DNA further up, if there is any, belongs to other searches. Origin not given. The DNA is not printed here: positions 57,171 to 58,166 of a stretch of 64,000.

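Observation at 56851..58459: flgD is translationally coupled to a CMP-sugar cytidylyltransferase and a prepilin-peptidase-like membrane protein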

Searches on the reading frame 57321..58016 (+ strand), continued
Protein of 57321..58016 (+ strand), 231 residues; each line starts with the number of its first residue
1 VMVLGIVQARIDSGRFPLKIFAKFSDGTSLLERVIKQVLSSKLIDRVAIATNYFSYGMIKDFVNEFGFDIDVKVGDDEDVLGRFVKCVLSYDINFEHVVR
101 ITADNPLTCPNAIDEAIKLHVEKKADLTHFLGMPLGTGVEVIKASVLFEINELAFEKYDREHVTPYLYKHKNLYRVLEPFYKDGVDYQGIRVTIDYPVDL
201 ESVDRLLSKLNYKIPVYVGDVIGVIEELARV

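Call 11: find_encoding_contigs(protein=P0031, flank=6000, max_places=2)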
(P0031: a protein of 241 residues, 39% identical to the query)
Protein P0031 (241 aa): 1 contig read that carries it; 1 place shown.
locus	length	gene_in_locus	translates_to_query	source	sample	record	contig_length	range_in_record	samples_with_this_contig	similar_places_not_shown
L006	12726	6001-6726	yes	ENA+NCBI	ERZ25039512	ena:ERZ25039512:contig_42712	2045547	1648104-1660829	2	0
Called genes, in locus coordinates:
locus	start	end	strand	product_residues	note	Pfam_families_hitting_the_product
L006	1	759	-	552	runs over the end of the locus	PF05598:DUF772, PF13751:DDE_Tnp_1_6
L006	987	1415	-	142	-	-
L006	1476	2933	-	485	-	PF20042:DUF6444, PF13005:zf-IS66, PF03050:DDE_Tnp_IS66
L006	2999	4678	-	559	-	PF13581:HATPase_c_2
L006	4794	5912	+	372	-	-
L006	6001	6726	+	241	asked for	PF02348:CTP_transf_3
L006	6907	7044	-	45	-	-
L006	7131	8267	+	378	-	PF01168:Ala_racemase_N, PF00842:Ala_racemase_C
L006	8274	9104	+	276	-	PF04909:Amidohydro_2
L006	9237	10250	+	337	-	PF01116:F_bP_aldolase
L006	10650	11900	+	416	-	PF00872:Transposase_mut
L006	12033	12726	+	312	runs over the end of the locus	PF00561:Abhydrolase_1 (faint), PF12146:Hydrolase_4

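Call 13: search_solved_structures(query=window:57324-58016:+, max_evalue=0.01, show_alignments=2)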
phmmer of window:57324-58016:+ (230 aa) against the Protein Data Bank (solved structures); distinct sequences matched with E-value up to 0.01: 2.
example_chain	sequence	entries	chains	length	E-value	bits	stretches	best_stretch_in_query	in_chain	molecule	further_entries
6oew_A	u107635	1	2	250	9.9e-13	51.5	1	5-224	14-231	Cytidylyltransferase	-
1eyr_A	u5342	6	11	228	0.0035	20.2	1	4-119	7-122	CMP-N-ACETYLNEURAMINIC ACID SYNTHETASE | N-acylneuraminate cytidylyltransferase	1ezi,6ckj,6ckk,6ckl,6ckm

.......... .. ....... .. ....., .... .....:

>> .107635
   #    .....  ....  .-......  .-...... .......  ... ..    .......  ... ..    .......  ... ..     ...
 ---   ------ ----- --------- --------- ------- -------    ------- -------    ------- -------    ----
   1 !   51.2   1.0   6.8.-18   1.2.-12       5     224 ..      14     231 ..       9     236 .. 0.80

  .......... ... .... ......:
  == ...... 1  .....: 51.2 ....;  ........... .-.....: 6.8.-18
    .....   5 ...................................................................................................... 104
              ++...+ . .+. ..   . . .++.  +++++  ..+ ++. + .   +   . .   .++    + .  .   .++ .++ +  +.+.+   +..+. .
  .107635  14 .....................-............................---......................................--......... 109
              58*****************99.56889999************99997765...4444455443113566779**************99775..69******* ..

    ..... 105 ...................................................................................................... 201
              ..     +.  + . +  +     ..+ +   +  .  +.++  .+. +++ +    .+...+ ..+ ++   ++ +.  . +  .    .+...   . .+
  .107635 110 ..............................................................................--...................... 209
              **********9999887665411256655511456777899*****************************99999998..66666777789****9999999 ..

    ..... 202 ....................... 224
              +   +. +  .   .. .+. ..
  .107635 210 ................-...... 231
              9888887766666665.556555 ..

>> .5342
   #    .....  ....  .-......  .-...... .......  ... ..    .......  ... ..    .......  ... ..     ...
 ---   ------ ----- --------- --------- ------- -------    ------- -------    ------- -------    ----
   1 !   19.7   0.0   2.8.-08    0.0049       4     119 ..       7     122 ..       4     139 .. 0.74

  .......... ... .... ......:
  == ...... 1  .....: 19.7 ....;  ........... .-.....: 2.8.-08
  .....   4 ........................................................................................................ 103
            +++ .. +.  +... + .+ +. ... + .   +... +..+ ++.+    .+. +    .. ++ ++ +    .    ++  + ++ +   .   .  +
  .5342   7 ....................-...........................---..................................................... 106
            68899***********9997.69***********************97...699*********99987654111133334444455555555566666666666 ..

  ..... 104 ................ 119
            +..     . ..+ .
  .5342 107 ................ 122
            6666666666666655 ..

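Call 22: find_related_loci(query=A1, collection=genome_contigs, flank=6000)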
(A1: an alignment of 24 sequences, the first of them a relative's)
Query A1 (230 aa) in genome_contigs; peptide patterns used: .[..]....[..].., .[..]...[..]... (x = any residue, [..] = any of these).
134 stretches matched a pattern; 100 encode a relative of the query (tblastn E <= 1e-3); the best 80 are kept; 80 distinct loci.
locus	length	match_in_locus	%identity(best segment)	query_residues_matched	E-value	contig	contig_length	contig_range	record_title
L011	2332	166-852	60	1-230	1e-92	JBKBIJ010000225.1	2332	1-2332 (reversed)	MAG: Brevinematia bacterium isolate 21I_069.bin.51 NODE_225_length_2332_cov_4.004435, whole genome shotgun sequence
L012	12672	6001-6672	56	1-227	6e-78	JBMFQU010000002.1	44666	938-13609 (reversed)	MAG: Brevinematia bacterium isolate KM4344-23 NODE_2_length_44666_cov_8.614305, whole genome shotgun sequence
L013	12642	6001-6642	39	5-222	5e-44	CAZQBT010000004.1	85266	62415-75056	MAG TPA_asm: uncultured Brevinematales bacterium isolate SRP241341_co1_258 genome assembly, contig: NODE_358_length_8526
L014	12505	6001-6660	39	4-227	7e-42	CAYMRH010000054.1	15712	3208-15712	MAG TPA_asm: uncultured Brevinematales bacterium isolate binchicken_co66_271 genome assembly, contig: NODE_5861_length_1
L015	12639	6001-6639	39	5-221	3e-41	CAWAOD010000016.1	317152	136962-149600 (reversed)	MAG: uncultured Spirochaetota bacterium isolate MFD01476.bin.3.353 genome assembly, contig: contig_53098, whole genome s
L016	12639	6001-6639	38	5-221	5e-40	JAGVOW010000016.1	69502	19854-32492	MAG: Brevinematales bacterium isolate DeMMO3_10 c_000000029668, whole genome shotgun sequence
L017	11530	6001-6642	39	4-221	7e-40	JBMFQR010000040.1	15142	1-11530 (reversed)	MAG: Brevinematia bacterium isolate KM4344-20 NODE_40_length_15142_cov_12.559044, whole genome shotgun sequence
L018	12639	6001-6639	36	5-221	2e-39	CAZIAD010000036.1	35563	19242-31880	MAG TPA_asm: uncultured Brevinematales bacterium isolate SRP304446_co1_74 genome assembly, contig: NODE_782_length_35563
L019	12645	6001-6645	37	6-226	2e-39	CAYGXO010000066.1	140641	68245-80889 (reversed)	MAG TPA_asm: uncultured Spirochaetaceae bacterium isolate ERP119294_co2_1 genome assembly, contig: k141_4397628, whole g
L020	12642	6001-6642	38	4-221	6e-39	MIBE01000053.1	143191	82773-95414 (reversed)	MAG: Spirochaetes bacterium GWF1_51_8 gwf1_scaffold_43, whole genome shotgun sequence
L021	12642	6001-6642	36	5-222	2e-38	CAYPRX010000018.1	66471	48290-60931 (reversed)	MAG TPA_asm: uncultured Brevinematales bacterium isolate SRP140028_co1_611 genome assembly, contig: k141_1783987, whole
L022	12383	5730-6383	36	2-225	4e-38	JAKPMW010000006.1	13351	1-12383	MAG: Spirochaetota bacterium isolate JPAS_metabat.36 k141_352973, whole genome shotgun sequence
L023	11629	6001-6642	35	4-221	2e-37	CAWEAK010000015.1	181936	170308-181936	MAG: uncultured Spirochaetota bacterium isolate MFD01476.bin.2.50 genome assembly, contig: contig_41690, whole genome sh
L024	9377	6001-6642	38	4-221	4e-39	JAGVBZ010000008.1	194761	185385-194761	MAG: Brevinematales bacterium isolate DeMMO6_14 c_000000014853, whole genome shotgun sequence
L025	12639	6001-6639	39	5-221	2e-37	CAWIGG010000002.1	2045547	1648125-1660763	MAG: uncultured Spirochaetota bacterium isolate MFD03726.bin.1.50 genome assembly, contig: contig_42712, whole genome sh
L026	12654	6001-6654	38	4-225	2e-37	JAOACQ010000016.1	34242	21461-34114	MAG: Brevinematales bacterium isolate SKW211 k141_1228705, whole genome shotgun sequence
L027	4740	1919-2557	38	5-221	4e-37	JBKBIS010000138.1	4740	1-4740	MAG: Brevinematales bacterium isolate 21I_069.bin.10 NODE_138_length_4740_cov_3.826292, whole genome shotgun sequence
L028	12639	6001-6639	37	5-221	4e-37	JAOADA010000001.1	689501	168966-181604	MAG: Brevinematales bacterium isolate SKW221 NODE_1_length_689501_cov_16.426560, whole genome shotgun sequence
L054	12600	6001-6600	32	2-205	9e-29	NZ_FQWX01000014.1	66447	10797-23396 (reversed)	Asaccharospora irregularis DSM 2635, whole genome shotgun sequence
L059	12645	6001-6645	30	5-224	3e-28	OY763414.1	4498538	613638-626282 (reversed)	MAG: Marispirochaeta sp. isolate 5fa09a75-d9de-49da-affa-8a28216b0e6a genome assembly, chromosome: 1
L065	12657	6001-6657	31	4-226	6e-27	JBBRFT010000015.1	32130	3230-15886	MAG: Spirochaetota bacterium isolate Co_metawrap_2586 Cmw_2586_k141_26456314_length_32130_cov_9.3822, whole genome shotg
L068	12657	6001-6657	32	4-226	2e-26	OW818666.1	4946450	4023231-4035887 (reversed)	metagenome genome assembly, chromosome: 1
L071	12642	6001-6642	29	6-226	8e-26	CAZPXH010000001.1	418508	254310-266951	MAG TPA_asm: uncultured Spirochaetaceae bacterium isolate SRP141376_co3_104 genome assembly, contig: NODE_8_length_41850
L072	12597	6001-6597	32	6-210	6e-26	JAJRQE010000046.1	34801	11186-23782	MAG: Spirochaetes bacterium isolate Dive100_bin10.36 k141_135363, whole genome shotgun sequence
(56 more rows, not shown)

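Call 27: search_protein_families(library=pfam, proteins=[L059:3547-5058:+, L059:5012-5992:+, L059:6626-8458:+, L059:8461-10053:+, L059:10088-11140:+, L059:11155-11664:+, L071:2294-3607:-, L068:6719-7633:+, L012:4599-5483:+, L003:5867-7444:+], max_evalue=0.001)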
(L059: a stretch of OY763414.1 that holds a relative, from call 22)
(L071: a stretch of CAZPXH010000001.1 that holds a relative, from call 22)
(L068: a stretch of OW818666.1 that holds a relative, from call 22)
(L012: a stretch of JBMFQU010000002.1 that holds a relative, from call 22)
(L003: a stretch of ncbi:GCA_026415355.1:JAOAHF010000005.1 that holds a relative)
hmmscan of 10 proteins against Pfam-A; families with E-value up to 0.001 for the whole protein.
L059:3547-5058:+ (503 aa): 3 families
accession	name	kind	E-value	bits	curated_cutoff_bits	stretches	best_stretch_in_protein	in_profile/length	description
PF04055.27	Radical_SAM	-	7.1e-13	49.5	29.5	1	235-377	2-144/166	Radical SAM superfamily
PF13186.11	SPASM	-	1e-08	35.7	21.5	1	433-496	1-67/67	Iron-sulfur cluster-binding domain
PF12804.13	NTP_transf_3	-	3e-05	24.7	27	1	16-147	17-144/160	MobA-like NTP transferase domain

L059:5012-5992:+ (326 aa): 0 families

L059:6626-8458:+ (610 aa): 5 families
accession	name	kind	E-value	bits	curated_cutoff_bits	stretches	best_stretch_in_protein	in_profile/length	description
PF13489.12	Methyltransf_23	-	3.3e-24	85.9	27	1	408-558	11-159/164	Methyltransferase domain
PF08242.18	Methyltransf_12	-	8.1e-10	39.8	30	1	424-513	1-98/98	Methyltransferase domain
PF08241.18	Methyltransf_11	-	1.2e-09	39.1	21.2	1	424-515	1-95/95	Methyltransferase domain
PF13649.12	Methyltransf_25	-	1.2e-08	35.9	27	1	424-511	2-97/97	Methyltransferase domain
PF13847.12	Methyltransf_31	-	5.5e-06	26.6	27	1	418-519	2-113/145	Methyltransferase domain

L059:8461-10053:+ (530 aa): 9 families
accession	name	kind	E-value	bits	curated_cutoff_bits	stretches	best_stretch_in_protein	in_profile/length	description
PF13535.11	ATP-grasp_4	-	5e-17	62.4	27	1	145-285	2-156/160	ATP-grasp domain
PF02655.19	ATP-grasp_3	-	4e-10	40.4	23.2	1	108-283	1-159/160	ATP-grasp domain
PF01071.24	GARS_A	-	1.6e-09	38.3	27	1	109-205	1-102/194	Phosphoribosylglycinamide synthetase, ATP-grasp (A) domain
PF07478.18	Dala_Dala_lig_C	-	7.1e-07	29.4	24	1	142-272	33-166/204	D-ala D-ala ligase C-terminus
PF15632.11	ATPgrasp_Ter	-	2.4e-05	24.6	29.1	0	186-209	5-28/131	ATP-grasp in the biosynthetic pathway with Ter operon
PF18603.7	LAL_C2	-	6e-05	23.7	29.4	1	348-397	28-77/78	L-amino acid ligase C-terminal domain 2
PF18130.6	ATPgrasp_N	-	8.4e-05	23.5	27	1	23-99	2-81/81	ATP-grasp N-terminal domain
PF02786.22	CPSase_L_D2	-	0.00014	21.9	19.8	1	111-196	2-93/211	Carbamoyl-phosphate synthase L chain, ATP binding domain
PF02222.28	ATP-grasp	-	0.00094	19.3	27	0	118-193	3-77/179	ATP-grasp domain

L059:10088-11140:+ (350 aa): 1 family
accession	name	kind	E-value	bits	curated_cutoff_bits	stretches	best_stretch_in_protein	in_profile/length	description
PF01520.23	Amidase_3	-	3e-48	164.6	27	1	123-339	1-173/174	N-acetylmuramoyl-L-alanine amidase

L059:11155-11664:+ (169 aa): 1 family
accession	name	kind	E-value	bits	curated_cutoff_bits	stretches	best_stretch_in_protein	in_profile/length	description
PF10646.14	Germane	-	2.8e-07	31.6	23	1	64-160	12-113/117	Sporulation and spore germination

L071:2294-3607:- (437 aa): 3 families
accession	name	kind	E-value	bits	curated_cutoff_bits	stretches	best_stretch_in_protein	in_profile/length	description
PF02601.20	Exonuc_VII_L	-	6.1e-81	272.8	35.9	2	157-376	1-218/315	Exonuclease VII, large subunit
PF13742.12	tRNA_anti_2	-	7.7e-29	100.2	27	1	41-134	1-95/95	OB-fold nucleic acid binding domain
PF01336.31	tRNA_anti-codon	-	1.6e-13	50.8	27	1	61-135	1-74/75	OB-fold nucleic acid binding domain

L068:6719-7633:+ (304 aa): 0 families

L012:4599-5483:+ (294 aa): 10 families
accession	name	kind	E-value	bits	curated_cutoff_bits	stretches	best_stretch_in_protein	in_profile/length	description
PF13489.12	Methyltransf_23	-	1.1e-25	90.7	27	1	106-248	20-162/164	Methyltransferase domain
PF08242.18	Methyltransf_12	-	4.8e-13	50.1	30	1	113-200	1-98/98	Methyltransferase domain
PF08241.18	Methyltransf_11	-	5.1e-13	49.9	21.2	1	113-201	1-94/95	Methyltransferase domain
PF13847.12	Methyltransf_31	-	8.4e-11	42.2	27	1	109-206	4-113/145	Methyltransferase domain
PF13649.12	Methyltransf_25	-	2.5e-10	41.3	27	1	113-198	2-97/97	Methyltransferase domain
PF02353.26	CMAS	-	5.6e-05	23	27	1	110-230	64-197/273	Mycolic acid cyclopropane synthetase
PF07021.18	MetW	-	0.00013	22.1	21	1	110-209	15-113/193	Methionine biosynthesis protein MetW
PF03848.20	TehB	-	0.00027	20.9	20.4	1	110-198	32-128/193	Tellurite resistance protein TehB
PF01209.24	Ubie_methyltran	-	0.00034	20.5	20.1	1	108-215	47-167/233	ubiE/COQ5 methyltransferase family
PF01728.25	FtsJ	-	0.00088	19.7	24.1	0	105-168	16-84/181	FtsJ-like methyltransferase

L003:5867-7444:+ (525 aa): 0 families

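Call 45: search_protein_families(library=pfam, proteins=[L059:5012-5992:+, L025:4773-5891:+, L012:3420-4592:+], max_evalue=0.05)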
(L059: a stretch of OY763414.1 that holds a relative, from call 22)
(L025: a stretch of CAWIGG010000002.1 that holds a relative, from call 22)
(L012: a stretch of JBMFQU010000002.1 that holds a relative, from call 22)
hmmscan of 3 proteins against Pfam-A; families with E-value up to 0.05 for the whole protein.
L059:5012-5992:+ (326 aa): 0 families

L025:4773-5891:+ (372 aa): 0 families

L012:3420-4592:+ (390 aa): 5 families
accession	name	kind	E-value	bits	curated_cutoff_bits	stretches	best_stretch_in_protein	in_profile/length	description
PF00155.27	Aminotran_1_2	-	5.3e-67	227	19.7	1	42-382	2-361/361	Aminotransferase class I and II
PF01053.26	Cys_Met_Meta_PP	-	2.5e-10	39.9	27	1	103-214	70-174/381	Cys/Met metabolism PLP-dependent enzyme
PF01041.23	DegT_DnrJ_EryC1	-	4.4e-10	39.7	19.8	1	101-213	39-145/360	DegT/DnrJ/EryC1/StrS aminotransferase family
PF00202.27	Aminotran_3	-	0.0009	18.5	30.5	1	163-385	179-402/403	Aminotransferase class-III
PF00266.25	Aminotran_5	-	0.0016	18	21.5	1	76-213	41-175/371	Aminotransferase class-V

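Call 49: predict_structure(alignment_id=A1)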
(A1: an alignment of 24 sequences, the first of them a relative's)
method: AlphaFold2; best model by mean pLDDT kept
length: 230 residues; sequences in the alignment: 24
mean_pLDDT: 94.7   pTM: 0.91
mean pLDDT of the five models: 94.7, 94.1, 92.5, 90.6, 89.8
residues with pLDDT >= 90: 203; 70-90: 27; 50-70: 0; < 50: 0
segments of 3 or more residues with pLDDT < 50: none
pLDDT, mean of each block of 10 residues (from residue 1): 96 92 98 98 98 97 97 93 96 97 95 97 96 91 98 94 93 94 84 96 97 95 86
secondary structure, 60 per line:
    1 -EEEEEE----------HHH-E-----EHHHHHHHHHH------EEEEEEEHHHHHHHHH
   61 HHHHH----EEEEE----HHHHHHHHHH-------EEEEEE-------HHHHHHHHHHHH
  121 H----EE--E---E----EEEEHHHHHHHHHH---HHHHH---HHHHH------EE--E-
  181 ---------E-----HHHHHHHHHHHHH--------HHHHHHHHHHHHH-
elements in order: E2-7 H29-38 E45-51 H52-65 E70-74 H79-88 E96-101 H109-121 E139-142 H143-152 H156-160 H164-168 H196-208 H217-229
